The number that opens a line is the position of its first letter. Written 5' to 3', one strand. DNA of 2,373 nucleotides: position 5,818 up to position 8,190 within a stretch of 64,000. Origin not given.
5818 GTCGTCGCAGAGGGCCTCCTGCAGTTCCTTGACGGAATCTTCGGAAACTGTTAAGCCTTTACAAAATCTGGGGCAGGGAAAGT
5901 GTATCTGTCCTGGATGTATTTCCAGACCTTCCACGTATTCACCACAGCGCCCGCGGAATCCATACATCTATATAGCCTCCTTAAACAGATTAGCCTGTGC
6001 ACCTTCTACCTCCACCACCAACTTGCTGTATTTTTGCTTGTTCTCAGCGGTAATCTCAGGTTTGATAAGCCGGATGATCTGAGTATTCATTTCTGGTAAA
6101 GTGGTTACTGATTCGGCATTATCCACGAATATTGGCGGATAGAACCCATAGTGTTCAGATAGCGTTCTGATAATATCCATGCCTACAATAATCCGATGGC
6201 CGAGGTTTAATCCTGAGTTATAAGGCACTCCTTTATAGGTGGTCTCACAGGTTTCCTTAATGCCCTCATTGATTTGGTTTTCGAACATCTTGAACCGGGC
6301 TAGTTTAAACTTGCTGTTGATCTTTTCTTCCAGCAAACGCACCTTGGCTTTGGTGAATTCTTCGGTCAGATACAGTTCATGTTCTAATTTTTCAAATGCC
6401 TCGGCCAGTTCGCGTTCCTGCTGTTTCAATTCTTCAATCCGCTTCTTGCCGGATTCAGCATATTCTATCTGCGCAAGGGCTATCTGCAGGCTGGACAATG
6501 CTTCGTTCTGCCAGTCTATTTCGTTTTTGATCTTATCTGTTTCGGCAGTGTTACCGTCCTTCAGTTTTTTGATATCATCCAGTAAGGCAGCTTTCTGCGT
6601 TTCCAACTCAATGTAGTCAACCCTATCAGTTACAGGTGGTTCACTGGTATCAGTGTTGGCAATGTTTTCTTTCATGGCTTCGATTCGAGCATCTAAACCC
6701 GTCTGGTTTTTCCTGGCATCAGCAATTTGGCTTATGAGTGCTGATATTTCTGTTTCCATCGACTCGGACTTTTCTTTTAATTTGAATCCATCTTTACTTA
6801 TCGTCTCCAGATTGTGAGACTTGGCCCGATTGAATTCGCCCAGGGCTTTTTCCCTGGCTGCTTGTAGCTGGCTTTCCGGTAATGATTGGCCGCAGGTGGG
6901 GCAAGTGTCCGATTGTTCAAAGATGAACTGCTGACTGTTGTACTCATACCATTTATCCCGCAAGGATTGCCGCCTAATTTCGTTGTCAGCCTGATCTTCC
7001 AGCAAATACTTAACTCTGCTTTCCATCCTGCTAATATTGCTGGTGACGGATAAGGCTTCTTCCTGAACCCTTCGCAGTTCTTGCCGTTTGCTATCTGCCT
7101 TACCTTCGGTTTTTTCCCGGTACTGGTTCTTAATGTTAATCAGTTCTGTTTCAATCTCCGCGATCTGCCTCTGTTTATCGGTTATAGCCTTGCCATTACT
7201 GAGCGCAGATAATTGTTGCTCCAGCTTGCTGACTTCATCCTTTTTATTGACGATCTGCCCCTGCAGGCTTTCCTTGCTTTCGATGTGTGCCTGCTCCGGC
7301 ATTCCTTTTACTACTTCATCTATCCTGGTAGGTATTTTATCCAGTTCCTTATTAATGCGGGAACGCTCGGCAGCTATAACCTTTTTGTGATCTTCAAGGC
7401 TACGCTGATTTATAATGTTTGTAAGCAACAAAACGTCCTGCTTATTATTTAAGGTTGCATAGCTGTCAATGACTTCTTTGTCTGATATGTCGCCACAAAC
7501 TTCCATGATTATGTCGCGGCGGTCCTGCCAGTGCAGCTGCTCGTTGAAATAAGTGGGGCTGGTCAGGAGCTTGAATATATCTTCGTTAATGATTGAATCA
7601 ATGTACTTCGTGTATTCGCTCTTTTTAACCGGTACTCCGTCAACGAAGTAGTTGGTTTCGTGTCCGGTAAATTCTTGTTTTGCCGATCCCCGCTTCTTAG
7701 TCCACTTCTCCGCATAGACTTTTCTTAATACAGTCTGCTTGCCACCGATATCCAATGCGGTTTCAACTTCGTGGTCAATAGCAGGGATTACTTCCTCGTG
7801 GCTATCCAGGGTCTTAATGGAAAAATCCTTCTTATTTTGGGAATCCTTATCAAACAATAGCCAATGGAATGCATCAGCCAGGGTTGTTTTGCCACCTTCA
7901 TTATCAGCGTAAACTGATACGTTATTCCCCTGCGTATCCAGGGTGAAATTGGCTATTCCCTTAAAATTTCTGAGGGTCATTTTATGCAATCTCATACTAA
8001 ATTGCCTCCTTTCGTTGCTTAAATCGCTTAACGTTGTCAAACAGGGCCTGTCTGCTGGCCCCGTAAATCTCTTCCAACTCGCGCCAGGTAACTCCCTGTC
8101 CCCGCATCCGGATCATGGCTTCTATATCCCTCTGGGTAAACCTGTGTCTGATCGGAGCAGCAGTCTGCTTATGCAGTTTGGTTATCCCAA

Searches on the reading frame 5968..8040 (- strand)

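Call 47: search_protein_families(library=pfam, proteins=[window:5968-8040:-], max_evalue=0.00001)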
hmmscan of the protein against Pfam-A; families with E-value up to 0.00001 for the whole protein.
window:5968-8040:- (690 aa): 1 family
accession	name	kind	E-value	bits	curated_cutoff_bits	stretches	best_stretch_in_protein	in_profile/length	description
PF13476.12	AAA_23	-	3.4e-09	38.1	27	1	20-300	1-200/201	AAA domain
